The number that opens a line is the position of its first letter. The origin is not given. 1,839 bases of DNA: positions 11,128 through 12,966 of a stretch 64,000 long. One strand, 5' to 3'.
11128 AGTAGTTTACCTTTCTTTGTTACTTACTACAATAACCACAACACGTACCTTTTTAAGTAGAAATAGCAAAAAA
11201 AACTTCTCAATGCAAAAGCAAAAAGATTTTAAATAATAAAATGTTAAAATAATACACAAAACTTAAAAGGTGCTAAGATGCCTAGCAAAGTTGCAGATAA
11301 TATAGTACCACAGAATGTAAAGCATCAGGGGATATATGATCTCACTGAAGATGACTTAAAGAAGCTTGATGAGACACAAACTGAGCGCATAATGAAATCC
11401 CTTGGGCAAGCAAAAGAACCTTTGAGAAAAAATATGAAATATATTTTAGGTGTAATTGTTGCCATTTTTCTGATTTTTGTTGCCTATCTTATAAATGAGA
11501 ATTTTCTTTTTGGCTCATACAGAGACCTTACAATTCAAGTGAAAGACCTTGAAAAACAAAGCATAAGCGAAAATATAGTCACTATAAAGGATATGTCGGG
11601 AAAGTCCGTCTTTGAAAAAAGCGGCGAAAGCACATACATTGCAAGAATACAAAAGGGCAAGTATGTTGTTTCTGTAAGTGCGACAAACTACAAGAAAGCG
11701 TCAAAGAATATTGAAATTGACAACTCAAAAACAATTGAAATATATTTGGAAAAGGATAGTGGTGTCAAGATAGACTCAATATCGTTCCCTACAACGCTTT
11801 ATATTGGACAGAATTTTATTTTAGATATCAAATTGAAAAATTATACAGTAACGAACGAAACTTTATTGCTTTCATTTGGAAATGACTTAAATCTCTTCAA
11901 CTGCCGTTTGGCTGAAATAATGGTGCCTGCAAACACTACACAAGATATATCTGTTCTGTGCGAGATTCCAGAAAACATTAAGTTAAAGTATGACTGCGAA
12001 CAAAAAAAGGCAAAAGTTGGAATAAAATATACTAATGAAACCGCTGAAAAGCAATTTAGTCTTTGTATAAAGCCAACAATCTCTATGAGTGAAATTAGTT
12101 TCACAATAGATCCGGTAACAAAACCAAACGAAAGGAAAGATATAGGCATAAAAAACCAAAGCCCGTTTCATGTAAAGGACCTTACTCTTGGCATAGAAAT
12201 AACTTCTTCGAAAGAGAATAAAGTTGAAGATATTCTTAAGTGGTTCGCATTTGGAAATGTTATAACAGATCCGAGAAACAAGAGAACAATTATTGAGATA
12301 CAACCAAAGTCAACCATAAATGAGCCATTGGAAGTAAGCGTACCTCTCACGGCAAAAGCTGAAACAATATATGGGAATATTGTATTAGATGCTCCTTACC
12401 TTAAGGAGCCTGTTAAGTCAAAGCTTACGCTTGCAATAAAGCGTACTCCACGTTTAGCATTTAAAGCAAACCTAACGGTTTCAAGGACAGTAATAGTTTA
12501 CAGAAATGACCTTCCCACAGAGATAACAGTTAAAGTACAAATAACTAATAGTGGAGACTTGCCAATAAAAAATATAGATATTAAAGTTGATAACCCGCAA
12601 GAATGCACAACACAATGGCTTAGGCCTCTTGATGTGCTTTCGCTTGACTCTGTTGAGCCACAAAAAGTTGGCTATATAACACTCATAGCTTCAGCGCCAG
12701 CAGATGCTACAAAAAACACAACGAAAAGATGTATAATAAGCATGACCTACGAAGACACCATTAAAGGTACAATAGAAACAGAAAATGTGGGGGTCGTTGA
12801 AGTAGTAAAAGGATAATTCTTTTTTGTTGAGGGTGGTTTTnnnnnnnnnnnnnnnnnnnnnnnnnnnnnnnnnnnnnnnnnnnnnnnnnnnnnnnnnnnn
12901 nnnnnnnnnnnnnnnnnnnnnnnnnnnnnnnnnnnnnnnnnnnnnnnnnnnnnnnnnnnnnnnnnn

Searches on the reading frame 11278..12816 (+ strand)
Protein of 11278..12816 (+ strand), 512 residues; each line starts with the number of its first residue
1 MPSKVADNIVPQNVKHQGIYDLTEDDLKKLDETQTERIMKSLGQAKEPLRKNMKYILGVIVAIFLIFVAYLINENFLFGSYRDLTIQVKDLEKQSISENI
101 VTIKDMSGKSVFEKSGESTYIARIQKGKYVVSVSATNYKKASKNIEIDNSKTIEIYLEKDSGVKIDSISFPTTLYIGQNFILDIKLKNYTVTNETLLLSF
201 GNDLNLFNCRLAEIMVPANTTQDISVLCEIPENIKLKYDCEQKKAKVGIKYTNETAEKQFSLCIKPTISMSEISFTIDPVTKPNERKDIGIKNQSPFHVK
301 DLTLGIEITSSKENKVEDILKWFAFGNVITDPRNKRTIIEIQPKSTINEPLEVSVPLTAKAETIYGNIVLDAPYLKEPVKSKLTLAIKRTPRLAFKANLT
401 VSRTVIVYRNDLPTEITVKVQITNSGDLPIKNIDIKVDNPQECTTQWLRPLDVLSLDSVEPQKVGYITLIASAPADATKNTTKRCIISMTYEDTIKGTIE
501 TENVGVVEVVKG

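Call 15: search_protein_families(library=ncbifam, proteins=[window:11278-12816:+], max_evalue=1)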
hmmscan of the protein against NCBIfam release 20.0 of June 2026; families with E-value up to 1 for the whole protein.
window:11278-12816:+ (512 aa): 2 families
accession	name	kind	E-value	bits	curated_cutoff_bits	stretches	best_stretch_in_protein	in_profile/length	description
TIGR04183.1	Por_Secre_tail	domain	0.02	14.9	23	1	88-143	13-68/72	T9SS type A sorting domain-containing protein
NF005176.1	PRK06655.1-1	equivalog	0.16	11.9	230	1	81-143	96-157/197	flagellar hook assembly protein FlgD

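Call 17: search_protein_families(library=pfam, proteins=[window:11278-12816:+], max_evalue=0.01)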
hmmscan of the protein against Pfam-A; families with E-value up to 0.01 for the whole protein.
window:11278-12816:+ (512 aa): 3 families
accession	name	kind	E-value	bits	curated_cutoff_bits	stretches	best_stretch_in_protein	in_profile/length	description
PF08308.17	PEGA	-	0.0017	18.6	20.8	1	121-158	29-66/71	PEGA domain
PF13715.12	CarbopepD_reg_2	-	0.0022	18.4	32.2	1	103-166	21-84/88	CarboxypepD_reg-like domain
PF13620.12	CarboxypepD_reg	-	0.0041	17.9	32.3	0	86-153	4-77/82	Carboxypeptidase regulatory-like domain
